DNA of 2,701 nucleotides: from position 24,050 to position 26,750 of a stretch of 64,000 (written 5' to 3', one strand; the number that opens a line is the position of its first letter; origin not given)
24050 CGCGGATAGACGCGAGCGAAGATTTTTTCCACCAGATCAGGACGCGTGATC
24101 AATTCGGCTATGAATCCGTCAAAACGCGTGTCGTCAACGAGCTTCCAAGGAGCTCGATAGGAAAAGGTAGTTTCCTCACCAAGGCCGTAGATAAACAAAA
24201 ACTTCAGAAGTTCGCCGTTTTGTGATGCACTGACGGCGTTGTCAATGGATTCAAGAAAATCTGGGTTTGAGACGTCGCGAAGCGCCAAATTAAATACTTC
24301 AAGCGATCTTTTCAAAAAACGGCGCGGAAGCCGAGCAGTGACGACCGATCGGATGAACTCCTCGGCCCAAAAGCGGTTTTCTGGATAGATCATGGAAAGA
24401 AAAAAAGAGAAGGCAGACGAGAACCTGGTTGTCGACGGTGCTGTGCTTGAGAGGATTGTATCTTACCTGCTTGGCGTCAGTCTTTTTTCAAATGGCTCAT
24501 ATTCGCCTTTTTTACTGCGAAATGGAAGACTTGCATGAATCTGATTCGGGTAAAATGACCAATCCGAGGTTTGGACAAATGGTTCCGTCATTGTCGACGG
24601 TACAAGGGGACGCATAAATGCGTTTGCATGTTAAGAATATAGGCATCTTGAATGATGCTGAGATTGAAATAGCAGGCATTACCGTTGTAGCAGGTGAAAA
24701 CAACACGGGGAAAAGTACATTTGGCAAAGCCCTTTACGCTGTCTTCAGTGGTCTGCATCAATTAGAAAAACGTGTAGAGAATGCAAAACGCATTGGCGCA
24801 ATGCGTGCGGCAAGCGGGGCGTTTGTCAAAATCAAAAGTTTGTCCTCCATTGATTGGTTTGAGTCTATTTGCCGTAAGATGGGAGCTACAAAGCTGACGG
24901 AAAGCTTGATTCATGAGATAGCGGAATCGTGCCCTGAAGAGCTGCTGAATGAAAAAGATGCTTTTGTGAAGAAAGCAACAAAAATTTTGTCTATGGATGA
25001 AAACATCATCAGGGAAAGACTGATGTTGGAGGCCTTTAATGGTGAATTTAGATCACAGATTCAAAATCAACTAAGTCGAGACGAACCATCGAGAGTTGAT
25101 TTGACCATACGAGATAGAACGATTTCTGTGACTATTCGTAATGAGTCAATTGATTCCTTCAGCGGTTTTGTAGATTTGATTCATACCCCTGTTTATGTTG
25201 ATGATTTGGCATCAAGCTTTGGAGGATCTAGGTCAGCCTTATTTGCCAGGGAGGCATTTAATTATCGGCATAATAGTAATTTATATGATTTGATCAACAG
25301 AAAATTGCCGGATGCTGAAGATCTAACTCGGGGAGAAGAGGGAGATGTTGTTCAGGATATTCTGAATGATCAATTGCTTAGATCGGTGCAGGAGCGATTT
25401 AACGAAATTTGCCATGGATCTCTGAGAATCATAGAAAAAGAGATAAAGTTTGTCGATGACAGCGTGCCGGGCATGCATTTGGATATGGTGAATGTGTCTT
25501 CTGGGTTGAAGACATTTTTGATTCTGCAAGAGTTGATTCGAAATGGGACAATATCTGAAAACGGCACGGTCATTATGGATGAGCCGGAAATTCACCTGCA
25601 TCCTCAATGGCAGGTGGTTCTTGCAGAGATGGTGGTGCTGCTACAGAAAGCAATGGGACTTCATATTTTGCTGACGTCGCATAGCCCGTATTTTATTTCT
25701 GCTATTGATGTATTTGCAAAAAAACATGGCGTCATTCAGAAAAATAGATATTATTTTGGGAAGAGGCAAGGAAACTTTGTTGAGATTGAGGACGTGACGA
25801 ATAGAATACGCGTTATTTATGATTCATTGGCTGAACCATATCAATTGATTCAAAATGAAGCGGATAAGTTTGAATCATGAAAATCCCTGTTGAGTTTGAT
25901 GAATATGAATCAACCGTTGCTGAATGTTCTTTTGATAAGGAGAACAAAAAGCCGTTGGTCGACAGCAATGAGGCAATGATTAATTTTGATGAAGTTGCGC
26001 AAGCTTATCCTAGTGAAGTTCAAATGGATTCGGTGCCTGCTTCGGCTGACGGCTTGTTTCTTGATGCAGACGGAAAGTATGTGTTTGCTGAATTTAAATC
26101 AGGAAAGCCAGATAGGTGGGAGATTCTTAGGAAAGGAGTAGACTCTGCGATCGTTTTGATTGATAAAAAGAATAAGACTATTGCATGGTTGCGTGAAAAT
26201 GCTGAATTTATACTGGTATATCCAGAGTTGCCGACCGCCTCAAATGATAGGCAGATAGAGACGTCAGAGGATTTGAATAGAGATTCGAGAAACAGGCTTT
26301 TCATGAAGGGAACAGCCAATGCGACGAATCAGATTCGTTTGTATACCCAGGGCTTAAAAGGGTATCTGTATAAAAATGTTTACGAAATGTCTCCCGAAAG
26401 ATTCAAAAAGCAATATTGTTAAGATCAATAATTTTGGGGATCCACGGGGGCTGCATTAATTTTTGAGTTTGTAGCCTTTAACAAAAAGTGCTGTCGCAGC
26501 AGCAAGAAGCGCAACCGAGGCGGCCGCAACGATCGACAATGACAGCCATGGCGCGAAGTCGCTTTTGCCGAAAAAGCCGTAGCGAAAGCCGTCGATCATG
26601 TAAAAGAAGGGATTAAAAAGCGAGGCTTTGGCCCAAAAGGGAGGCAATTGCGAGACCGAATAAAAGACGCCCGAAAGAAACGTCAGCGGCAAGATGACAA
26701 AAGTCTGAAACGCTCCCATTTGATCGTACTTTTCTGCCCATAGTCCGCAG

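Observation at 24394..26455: AT-rich islet: ABC/SMC-type ATPase coupled to a small PD-(D/E)xK-like protein, a candidate undescribed two-gene defence system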

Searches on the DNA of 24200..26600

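Call 89: search_rna_families(source=window, start=24200, end=26600, threshold=evalue, max_evalue=1)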
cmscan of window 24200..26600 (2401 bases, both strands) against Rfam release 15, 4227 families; matches with E-value up to 1: 0.
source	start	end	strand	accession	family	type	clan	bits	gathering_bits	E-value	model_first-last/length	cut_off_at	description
